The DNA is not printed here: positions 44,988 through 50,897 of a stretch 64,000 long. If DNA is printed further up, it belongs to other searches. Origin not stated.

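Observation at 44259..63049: Six-gene operon of giant Cys-rich surface proteins, a polytopic membrane protein and a paralogous pair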

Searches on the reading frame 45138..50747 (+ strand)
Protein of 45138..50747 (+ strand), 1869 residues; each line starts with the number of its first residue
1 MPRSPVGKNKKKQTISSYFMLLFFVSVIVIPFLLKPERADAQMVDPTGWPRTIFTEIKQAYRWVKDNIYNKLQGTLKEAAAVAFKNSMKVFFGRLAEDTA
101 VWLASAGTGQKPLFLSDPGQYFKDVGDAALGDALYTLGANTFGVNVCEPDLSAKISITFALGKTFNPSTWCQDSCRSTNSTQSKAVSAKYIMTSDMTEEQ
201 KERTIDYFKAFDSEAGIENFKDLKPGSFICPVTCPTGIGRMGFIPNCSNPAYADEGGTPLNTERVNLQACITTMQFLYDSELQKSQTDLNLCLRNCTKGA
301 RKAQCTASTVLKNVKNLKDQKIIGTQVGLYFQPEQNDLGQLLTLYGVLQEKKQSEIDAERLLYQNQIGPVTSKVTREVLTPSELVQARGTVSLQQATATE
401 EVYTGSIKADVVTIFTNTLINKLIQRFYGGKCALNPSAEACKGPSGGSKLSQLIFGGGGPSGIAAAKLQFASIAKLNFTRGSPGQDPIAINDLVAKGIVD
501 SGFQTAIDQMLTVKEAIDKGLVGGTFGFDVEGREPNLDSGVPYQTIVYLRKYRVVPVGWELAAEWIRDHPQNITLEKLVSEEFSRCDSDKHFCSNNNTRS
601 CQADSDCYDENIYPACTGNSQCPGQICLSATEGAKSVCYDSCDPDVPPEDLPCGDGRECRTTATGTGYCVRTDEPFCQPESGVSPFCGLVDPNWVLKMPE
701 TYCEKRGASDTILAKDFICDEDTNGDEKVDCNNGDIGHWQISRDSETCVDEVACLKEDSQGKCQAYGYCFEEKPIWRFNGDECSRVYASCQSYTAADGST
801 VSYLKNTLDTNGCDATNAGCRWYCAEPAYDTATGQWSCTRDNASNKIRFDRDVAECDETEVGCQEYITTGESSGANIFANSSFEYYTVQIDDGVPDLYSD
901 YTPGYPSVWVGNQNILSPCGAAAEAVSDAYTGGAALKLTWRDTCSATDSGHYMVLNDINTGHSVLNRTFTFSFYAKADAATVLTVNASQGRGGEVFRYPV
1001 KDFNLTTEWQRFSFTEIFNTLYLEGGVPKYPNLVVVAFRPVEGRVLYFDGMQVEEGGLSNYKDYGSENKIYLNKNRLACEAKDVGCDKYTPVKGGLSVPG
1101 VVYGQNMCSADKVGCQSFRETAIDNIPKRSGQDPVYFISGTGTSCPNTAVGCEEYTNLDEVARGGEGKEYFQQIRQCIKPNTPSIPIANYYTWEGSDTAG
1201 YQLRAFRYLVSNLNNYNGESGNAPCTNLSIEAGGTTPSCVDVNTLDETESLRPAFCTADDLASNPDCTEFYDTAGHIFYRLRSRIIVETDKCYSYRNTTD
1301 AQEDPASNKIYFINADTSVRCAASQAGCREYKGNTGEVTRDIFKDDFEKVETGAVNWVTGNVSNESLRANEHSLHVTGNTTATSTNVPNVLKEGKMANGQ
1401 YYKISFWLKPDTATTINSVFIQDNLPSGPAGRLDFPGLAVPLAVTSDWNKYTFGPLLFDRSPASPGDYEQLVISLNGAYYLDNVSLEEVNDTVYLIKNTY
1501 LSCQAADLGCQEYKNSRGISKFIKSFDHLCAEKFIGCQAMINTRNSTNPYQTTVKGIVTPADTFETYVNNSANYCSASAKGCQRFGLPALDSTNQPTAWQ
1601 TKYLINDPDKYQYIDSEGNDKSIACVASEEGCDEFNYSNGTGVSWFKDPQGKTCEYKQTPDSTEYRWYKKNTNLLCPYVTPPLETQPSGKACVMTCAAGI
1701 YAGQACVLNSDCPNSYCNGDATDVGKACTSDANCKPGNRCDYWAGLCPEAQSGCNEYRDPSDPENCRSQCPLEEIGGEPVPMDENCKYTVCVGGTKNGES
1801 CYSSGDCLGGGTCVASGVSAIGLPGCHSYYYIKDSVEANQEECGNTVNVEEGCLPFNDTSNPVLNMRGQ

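Call 5: search_protein_families(library=pfam, proteins=[window:45138-50747:+], max_evalue=0.1)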
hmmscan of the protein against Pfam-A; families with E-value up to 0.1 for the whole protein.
window:45138-50747:+ (1869 aa): 2 families
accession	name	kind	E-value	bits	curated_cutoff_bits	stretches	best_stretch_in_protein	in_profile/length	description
PF02018.23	CBM_4_9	-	4.9e-06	27.4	25.9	0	1343-1417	5-82/136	Carbohydrate binding domain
PF22673.2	MCP-like_PDC_1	-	0.092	13.6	27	0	1645-1702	36-94/113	Methyl-accepting chemotaxis protein-like, first PDC sensor domain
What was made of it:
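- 45138..50747 (+): g2: 1869 aa, 87 Cys. It is the N-terminal two-thirds of the family's giant protein. Layout: signal peptide or anchor, a helical region (about aa 50-430), Cys-hairpin modules, and at least two CBM4/9-like jelly-rolls. Pfam CBM_4_9 at 27.4 bits against a cut-off of 25.9 (call 5).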

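Call 6: search_protein_families(library=ncbifam, proteins=[window:45138-50747:+], max_evalue=0.1)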
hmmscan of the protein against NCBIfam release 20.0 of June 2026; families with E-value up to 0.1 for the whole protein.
window:45138-50747:+ (1869 aa): 0 families

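Call 33: search_solved_structures(query=window:45138-50747:+, max_evalue=1)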
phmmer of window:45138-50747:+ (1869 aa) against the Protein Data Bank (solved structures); distinct sequences matched with E-value up to 1: 1.
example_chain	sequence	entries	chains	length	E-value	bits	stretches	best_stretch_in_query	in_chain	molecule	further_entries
1gui_A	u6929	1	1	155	0.034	14.4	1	965-1016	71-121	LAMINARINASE 16A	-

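Call 38: find_homologous_proteins(query=window:45138-50747:+)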
Query window:45138-50747:+ (1869 aa): 44 proteins with E <= 0.001 among 7748 candidates.
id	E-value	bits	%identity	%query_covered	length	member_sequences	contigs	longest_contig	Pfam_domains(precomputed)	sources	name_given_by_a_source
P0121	0.0e+0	4429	100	100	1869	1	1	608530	PF02018.24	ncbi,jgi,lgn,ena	ncbi:MAG: hypothetical protein WC528_00980 [Patescibacteria group bacterium]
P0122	0.0e+0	2452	57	100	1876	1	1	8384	-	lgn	-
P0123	0.0e+0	2270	55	99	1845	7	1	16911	PF02018.24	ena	-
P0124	0.0e+0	2130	52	98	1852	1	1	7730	-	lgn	-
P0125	0.0e+0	2069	51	100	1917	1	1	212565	-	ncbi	ncbi:MAG: hypothetical protein ABIH38_03195 [Patescibacteria group bacterium]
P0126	0.0e+0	2059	51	99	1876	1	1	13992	PF02018.24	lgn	-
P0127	0.0e+0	1944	47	98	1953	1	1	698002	-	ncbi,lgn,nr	ncbi:MAG: hypothetical protein U5L76_05775 [Patescibacteria group bacterium]|nr:hypothetical protein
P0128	0.0e+0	1418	42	64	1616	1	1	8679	PF02018.24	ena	-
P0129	0.0e+0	1320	39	99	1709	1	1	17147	PF02018.24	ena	-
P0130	0.0e+0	1292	38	99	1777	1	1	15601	PF02018.24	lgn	-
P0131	0.0e+0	1261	39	99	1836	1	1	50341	PF02018.24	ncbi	ncbi:MAG: hypothetical protein V1838_00220 [Patescibacteria group bacterium]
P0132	0.0e+0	1251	38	100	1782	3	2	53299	PF02018.24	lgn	-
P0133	0.0e+0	1236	38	98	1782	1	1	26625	PF02018.24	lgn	-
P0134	0.0e+0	1088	38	63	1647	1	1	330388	PF02018.24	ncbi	-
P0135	0.0e+0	1082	36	63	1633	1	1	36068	-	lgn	-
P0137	0.0e+0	1035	35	40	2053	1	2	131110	PF02018.24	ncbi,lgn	ncbi:MAG: hypothetical protein V1853_05250 [bacterium]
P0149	1.3e-200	687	36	43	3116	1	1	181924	PF02018.24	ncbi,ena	-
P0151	9.1e-197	675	31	57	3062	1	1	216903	PF00404.25,PF02018.24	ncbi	-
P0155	2.2e-176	607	31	53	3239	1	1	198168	PF07691.18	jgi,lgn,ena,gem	-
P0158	1.5e-111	392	28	53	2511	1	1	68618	PF02018.24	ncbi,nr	ncbi:MAG: carbohydrate binding domain-containing protein [Parcubacteria group bacterium]|nr:carbohyd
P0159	3.3e-97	344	27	58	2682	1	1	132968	-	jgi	jgi:hypothetical protein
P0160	1.1e-82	296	28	34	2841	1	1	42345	PF02018.24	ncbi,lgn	ncbi:MAG: hypothetical protein ACPGO5_04390 [Patescibacteria group bacterium]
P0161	1.2e-70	256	26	46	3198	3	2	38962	-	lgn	-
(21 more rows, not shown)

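Call 53: find_encoding_contigs(protein=P0158, flank=10000, max_places=1)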
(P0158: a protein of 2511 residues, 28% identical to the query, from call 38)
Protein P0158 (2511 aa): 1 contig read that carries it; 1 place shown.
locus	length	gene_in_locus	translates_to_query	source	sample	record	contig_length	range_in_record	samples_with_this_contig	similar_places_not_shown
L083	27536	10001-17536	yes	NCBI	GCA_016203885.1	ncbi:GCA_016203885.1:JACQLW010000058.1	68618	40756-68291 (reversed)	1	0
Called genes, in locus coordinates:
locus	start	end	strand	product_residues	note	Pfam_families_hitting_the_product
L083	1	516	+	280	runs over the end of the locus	PF00118:Cpn60_TCP1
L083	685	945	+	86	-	-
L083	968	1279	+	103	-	PF09685:MamF_MmsF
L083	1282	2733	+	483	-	PF00224:PK, PF02887:PK_C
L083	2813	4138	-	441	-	PF01476:LysM, PF23462:LysM3_NFP (faint), PF23473:LysM3_LYK4_5, PF23577:LysM_RLK (faint), PF01476:LysM, PF01551:Peptidase_M23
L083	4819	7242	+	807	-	PF00133:tRNA-synt_1, PF01406:tRNA-synt_1e (faint), PF09334:tRNA-synt_1g, PF13603:tRNA-synt_1_2, PF00133:tRNA-synt_1, PF08264:Anticodon_1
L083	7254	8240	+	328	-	PF02388:FemAB, PF13480:Acetyltransf_6, PF02388:FemAB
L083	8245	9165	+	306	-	PF00398:RrnaAD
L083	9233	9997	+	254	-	PF18884:TSP3_bac (weak)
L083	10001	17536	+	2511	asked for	PF02018:CBM_4_9 (weak)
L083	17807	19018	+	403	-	PF01555:N6_N4_Mtase (weak), PF03602:Cons_hypoth95 (weak), PF01170:UPF0020, PF13847:Methyltransf_31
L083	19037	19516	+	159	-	PF00293:NUDIX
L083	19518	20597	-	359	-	PF01926:MMR_HSR1, PF02421:FeoB_N, PF06071:YchF-GTPase_C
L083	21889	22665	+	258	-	-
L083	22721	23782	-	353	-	PF00899:ThiF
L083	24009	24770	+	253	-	PF01978:TrmB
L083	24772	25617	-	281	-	PF00763:THF_DHG_CYH, PF02882:THF_DHG_CYH_C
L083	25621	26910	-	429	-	PF00464:SHMT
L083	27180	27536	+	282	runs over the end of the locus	-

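Call 54: find_encoding_contigs(protein=P0159, flank=10000, max_places=1)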
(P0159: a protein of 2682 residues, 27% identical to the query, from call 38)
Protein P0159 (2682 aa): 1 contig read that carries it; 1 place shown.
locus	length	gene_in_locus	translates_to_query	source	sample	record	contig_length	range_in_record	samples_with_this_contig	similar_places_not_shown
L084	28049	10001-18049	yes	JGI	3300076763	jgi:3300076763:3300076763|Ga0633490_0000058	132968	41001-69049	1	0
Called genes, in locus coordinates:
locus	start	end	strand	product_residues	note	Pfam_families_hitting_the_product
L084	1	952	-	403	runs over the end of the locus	PF01855:POR_N, PF17147:PFOR_II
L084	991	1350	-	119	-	PF05635:23S_rRNA_IVP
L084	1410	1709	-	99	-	PF00037:Fer4 (weak), PF12797:Fer4_2 (weak), PF13237:Fer4_10, PF14697:Fer4_21, PF12838:Fer4_7, PF12797:Fer4_2 (weak), PF12837:Fer4_6 (weak), PF00037:Fer4 (weak), +6 more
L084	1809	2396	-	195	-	PF01558:POR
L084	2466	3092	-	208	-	PF13462:Thioredoxin_4, PF13098:Thioredoxin_2 (faint), PF01323:DSBA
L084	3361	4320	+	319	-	PF03372:Exo_endo_phos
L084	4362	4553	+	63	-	-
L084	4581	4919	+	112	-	-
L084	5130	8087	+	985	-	PF00133:tRNA-synt_1, PF09334:tRNA-synt_1g, PF13603:tRNA-synt_1_2, PF14907:NTP_transf_5 (faint), PF00133:tRNA-synt_1, PF08264:Anticodon_1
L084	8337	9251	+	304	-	PF00398:RrnaAD, PF02390:Methyltransf_4 (faint)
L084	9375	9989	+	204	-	PF18884:TSP3_bac (weak)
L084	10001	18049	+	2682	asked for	-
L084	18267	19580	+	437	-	-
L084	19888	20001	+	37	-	-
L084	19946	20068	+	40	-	-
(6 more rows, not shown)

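Call 55: find_encoding_contigs(protein=P0160, flank=10000, max_places=1)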
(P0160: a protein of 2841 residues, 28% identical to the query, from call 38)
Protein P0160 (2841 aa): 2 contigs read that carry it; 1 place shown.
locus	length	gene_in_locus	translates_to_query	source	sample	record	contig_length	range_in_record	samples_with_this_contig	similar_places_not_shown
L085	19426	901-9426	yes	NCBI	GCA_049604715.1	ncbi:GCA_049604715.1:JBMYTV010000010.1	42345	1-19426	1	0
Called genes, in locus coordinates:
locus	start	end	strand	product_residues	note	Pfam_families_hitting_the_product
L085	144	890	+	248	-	PF18884:TSP3_bac (weak)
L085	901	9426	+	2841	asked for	PF02018:CBM_4_9 (faint)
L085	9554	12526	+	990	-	-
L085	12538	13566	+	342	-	-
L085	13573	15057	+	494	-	-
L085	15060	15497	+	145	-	PF12666:PrgI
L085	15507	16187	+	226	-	PF26593:TraC-like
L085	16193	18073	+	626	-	PF01935:DUF87, PF12846:AAA_10 (weak), PF19044:P-loop_TraG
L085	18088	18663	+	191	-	-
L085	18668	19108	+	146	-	-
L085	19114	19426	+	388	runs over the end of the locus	PF18895:T4SS_pilin (weak)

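Call 58: find_encoding_contigs(protein=P0151, flank=10000, max_places=1)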
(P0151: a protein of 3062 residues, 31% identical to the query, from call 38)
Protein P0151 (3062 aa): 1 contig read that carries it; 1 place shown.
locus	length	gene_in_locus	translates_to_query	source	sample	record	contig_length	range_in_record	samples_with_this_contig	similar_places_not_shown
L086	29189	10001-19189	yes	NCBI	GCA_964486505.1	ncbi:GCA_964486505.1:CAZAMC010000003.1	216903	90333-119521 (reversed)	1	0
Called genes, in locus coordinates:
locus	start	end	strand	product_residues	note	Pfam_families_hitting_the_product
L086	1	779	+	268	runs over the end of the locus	PF00072:Response_reg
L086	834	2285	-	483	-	PF23446:LysM1_NFP_LYK (faint), PF01476:LysM, PF23473:LysM3_LYK4_5 (weak), PF01476:LysM, PF01551:Peptidase_M23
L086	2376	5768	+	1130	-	PF00133:tRNA-synt_1, PF09334:tRNA-synt_1g, PF13603:tRNA-synt_1_2, PF00293:NUDIX, PF00133:tRNA-synt_1, PF08264:Anticodon_1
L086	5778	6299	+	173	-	-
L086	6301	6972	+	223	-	PF01300:Sua5_yciO_yrdC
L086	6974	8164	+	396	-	PF07690:MFS_1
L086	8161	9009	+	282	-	PF00398:RrnaAD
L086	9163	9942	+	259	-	-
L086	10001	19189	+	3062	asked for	PF00404:Dockerin_1 (faint), PF02018:CBM_4_9 (weak)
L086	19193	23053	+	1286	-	-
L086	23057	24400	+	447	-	-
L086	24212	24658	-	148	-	-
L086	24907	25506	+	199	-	PF26593:TraC-like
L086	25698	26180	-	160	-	-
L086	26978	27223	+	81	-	-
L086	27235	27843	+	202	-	-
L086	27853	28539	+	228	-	-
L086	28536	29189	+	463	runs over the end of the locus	-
